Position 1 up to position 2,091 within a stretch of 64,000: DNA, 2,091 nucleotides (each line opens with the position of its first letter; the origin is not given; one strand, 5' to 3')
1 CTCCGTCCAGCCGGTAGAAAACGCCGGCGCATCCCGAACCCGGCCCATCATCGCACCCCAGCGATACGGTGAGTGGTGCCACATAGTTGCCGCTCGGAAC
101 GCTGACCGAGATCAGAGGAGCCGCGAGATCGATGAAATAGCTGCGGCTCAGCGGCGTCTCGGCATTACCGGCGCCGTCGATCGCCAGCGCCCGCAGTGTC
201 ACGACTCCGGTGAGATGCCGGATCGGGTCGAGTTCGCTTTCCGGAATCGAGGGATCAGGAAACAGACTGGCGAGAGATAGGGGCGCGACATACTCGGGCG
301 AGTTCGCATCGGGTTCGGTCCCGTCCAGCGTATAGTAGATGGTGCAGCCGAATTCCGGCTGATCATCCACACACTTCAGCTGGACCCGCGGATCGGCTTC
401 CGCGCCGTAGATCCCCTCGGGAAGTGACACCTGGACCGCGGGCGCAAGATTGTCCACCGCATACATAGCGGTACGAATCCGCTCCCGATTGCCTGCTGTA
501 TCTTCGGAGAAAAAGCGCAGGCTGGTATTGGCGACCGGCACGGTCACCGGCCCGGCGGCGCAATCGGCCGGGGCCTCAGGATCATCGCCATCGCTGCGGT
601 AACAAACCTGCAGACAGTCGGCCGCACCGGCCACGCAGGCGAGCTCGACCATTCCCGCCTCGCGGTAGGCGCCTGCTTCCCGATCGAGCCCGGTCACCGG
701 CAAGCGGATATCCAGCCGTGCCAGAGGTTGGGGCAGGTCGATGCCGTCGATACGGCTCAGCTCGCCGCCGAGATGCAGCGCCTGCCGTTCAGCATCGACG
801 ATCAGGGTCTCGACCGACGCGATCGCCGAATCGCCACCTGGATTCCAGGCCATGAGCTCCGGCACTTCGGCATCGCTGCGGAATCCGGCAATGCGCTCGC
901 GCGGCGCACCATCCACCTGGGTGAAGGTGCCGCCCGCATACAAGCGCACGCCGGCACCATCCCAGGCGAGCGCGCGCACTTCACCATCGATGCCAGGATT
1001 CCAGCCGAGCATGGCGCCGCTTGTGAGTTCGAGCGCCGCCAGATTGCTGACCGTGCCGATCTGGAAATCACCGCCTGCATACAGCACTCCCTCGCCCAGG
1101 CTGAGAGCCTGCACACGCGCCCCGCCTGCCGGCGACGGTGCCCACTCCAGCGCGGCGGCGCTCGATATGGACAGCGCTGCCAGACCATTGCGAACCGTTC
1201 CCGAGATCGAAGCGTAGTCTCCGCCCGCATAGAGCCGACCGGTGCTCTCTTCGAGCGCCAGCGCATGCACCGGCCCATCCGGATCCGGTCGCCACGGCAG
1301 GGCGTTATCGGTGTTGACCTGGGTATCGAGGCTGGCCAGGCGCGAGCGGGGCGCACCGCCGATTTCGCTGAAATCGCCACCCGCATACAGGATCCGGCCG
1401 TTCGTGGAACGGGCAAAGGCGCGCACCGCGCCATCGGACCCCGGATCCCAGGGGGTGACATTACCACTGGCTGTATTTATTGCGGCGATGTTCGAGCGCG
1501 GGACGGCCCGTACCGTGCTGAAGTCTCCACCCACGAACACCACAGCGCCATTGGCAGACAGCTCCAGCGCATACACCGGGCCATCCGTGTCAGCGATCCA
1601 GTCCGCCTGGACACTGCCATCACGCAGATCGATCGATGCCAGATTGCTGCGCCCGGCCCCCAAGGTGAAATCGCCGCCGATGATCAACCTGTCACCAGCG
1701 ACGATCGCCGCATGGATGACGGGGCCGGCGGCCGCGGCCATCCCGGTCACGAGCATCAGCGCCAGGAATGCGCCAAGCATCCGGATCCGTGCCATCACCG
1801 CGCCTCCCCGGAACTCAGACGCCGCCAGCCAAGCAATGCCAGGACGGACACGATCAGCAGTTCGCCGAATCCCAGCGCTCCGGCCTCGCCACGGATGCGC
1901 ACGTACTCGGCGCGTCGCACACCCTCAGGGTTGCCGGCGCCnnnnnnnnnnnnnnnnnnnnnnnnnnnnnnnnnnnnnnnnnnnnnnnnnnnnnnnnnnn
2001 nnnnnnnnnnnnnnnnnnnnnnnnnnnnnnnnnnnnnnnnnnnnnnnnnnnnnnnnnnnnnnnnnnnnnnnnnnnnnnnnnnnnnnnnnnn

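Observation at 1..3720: Tandem paralogous secreted beta-propeller / chitobiase-C-domain proteins with a C-terminal sorting-signal-like tail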

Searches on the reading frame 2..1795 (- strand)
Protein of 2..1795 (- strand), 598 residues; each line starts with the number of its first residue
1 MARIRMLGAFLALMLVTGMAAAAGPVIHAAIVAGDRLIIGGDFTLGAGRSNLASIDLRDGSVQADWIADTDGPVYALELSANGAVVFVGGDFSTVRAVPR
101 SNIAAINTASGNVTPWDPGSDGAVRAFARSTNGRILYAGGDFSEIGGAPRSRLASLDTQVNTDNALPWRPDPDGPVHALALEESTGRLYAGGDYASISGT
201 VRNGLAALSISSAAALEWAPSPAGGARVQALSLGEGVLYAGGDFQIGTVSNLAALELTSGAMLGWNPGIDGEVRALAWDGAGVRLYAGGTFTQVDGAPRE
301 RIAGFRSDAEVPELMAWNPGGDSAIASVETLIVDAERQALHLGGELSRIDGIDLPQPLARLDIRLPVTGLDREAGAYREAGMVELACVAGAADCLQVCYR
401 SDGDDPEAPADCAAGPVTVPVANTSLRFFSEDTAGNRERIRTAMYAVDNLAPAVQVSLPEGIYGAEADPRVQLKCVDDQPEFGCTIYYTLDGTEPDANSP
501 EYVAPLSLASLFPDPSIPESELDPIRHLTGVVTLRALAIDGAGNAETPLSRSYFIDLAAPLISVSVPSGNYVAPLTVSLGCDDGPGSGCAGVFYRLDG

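Call 6: search_protein_families(library=pfam, proteins=[window:2-1795:-], max_evalue=1)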
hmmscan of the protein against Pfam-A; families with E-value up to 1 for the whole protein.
window:2-1795:- (598 aa): 6 families
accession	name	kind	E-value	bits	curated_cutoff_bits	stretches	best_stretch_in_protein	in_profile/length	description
PF13290.12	CHB_HEX_C_1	-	2.3e-17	63.1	22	2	469-546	10-63/67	Chitobiase/beta-hexosaminidase C-terminal domain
PF13287.12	Fn3_assoc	-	1.2e-09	38.5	23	1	483-544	9-50/59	Fn3 associated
PF12768.13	Rax2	-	5.6e-08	32.9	28.8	2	67-189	19-139/254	Rax2 C-terminal beta propeller domain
PF17164.10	DUF5122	-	4.9e-07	30.3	27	0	132-154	3-24/36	Domain of unknown function (DUF5122) beta-propeller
PF00400.38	WD40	-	0.12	13.5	27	0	71-91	12-32/39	WD domain, G-beta repeat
PF20033.5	DUF6438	-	0.29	11.8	30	0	73-97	15-39/116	Domain of unknown function (DUF6438)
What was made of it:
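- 701..1723 (-): Seven-bladed beta-propeller of B, residues ~25-365. Blade motifs start at residues 37, 86, 136, 188, 238, 285 and 340. Pfam Rax2 scores 32.9 bits and DUF5122 30.3 bits, both just above cut-off (call 6).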

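Call 7: search_protein_families(library=ncbifam, proteins=[window:2-1795:-], max_evalue=1)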
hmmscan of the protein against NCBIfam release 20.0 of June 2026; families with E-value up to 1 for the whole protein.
window:2-1795:- (598 aa): 2 families
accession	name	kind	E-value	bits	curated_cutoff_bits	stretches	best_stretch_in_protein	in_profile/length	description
NF047446.1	barrel_OmpL47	domain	0.00013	22.4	40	0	529-550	42-63/68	OmpL47-type beta-barrel domain-containing protein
NF047441.1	Lepto_OmpL47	equivalog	0.0045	16.7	250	1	425-464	116-155/336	multi-beta-barrel domain surface protein OmpL47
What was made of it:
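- No catalytic family was hit (calls 6, 7).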

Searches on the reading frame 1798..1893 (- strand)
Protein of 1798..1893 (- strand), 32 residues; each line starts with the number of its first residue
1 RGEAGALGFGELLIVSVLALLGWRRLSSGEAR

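Call 8: search_protein_families(library=ncbifam, proteins=[window:1798-1893:-], max_evalue=10)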
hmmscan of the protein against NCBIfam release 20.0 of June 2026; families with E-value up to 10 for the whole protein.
seq(32 aa): 2 families
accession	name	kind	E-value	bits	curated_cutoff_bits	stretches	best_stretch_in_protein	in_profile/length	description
TIGR03778.1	VPDSG_CTERM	subfamily_domain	0.038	14.1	22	1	12-25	10-23/24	VPDSG-CTERM sorting domain-containing protein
TIGR01410.1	tatB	equivalog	0.18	12.4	56.5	1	7-21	3-17/80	Sec-independent protein translocase protein TatB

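Call 9: search_protein_families(library=pfam, proteins=[window:1798-1893:-], max_evalue=10)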
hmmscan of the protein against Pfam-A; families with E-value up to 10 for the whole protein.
seq(32 aa): 1 family
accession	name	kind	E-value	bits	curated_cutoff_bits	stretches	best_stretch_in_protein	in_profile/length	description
PF18205.6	VPDSG-CTERM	-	0.04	14.2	25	1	12-25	11-24/26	VPDSG-CTERM motif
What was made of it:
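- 1798..1896 (-): Tripartite C-terminal tail of A, residues 609-641: motif R-G-E-A-G614-A-L, a TM helix at ~618-636 containing E620, and basic R633 R634. No sorting-signal model reaches its cut-off (calls 8, 9).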

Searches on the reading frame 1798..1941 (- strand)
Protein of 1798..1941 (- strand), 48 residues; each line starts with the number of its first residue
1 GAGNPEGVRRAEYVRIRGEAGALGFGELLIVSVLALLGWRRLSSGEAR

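Call 8: search_protein_families(library=ncbifam, proteins=[window:1798-1941:-], max_evalue=10)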
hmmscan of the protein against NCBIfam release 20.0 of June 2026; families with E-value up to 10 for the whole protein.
seq(48 aa): 2 families
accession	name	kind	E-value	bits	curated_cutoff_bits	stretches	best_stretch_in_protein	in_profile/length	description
TIGR03778.1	VPDSG_CTERM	subfamily_domain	0.092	12.9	22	1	28-41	10-23/24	VPDSG-CTERM sorting domain-containing protein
TIGR04179.1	rhombo_lipo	equivalog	0.15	11.3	150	1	7-42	227-258/259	rhombotarget lipoprotein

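Call 9: search_protein_families(library=pfam, proteins=[window:1798-1941:-], max_evalue=10)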
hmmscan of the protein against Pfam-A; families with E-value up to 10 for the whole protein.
seq(48 aa): 1 family
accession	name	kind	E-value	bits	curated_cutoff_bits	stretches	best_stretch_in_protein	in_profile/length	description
PF18205.6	VPDSG-CTERM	-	0.048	13.9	25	1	28-41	11-24/26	VPDSG-CTERM motif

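Call 37: search_protein_families(library=ncbifam, alignment_id=A3, max_evalue=10)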
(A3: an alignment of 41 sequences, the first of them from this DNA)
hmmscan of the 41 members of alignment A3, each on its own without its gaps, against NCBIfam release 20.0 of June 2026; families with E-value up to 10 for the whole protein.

A. member 1, seq(45 aa): 2 families
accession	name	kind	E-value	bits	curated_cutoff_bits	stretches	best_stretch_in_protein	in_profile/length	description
TIGR03778.1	VPDSG_CTERM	subfamily_domain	0.081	13.1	22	1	25-38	10-23/24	VPDSG-CTERM sorting domain-containing protein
TIGR04179.1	rhombo_lipo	equivalog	0.17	11.2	150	1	6-39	229-258/259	rhombotarget lipoprotein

B. families by the number of members that match (of 41 scanned): 15 families
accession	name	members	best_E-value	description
TIGR03501.1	GlyGly_CTERM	5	0.007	GlyGly-CTERM sorting domain-containing protein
TIGR03901.2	MYXO-CTERM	4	0.01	MYXO-CTERM sorting domain-containing protein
TIGR01167.1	LPXTG_anchor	4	0.033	LPXTG cell wall anchor domain-containing protein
NF058571.1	GVDTG_CTERM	2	0.0031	GVDTG sorting domain-containing protein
TIGR04174.1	IPTL_CTERM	2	0.0086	IPTL-CTERM sorting domain-containing protein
TIGR03778.1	VPDSG_CTERM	2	0.03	VPDSG-CTERM sorting domain-containing protein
NF038115.1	SVAGG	2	0.03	SVAGG family GlyGly-CTERM protein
TIGR04564.1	Synergist_CTERM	2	0.29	Synerg-CTERM sorting domain-containing protein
TIGR03370.1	VPLPA-CTERM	1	0.017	VPLPA-CTERM sorting domain-containing protein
TIGR03382.1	GC_trans_RRR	1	0.019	MYXO-CTERM sorting domain-containing protein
NF040681.2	GPS-CTERM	1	0.029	GPS-CTERM domain-containing protein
NF033507.3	Loki-CTERM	1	0.036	Loki-CTERM sorting domain-containing protein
NF002709.0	PRK02529.1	1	0.077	cytochrome b6-f complex subunit PetN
NF050011.2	PFE_CTERM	1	0.11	PFE-CTERM domain-containing protein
TIGR04179.1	rhombo_lipo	1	0.17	rhombotarget lipoprotein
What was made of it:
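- TIGR03501 is the model matched by the most tails, 5 of 41 (call 37).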
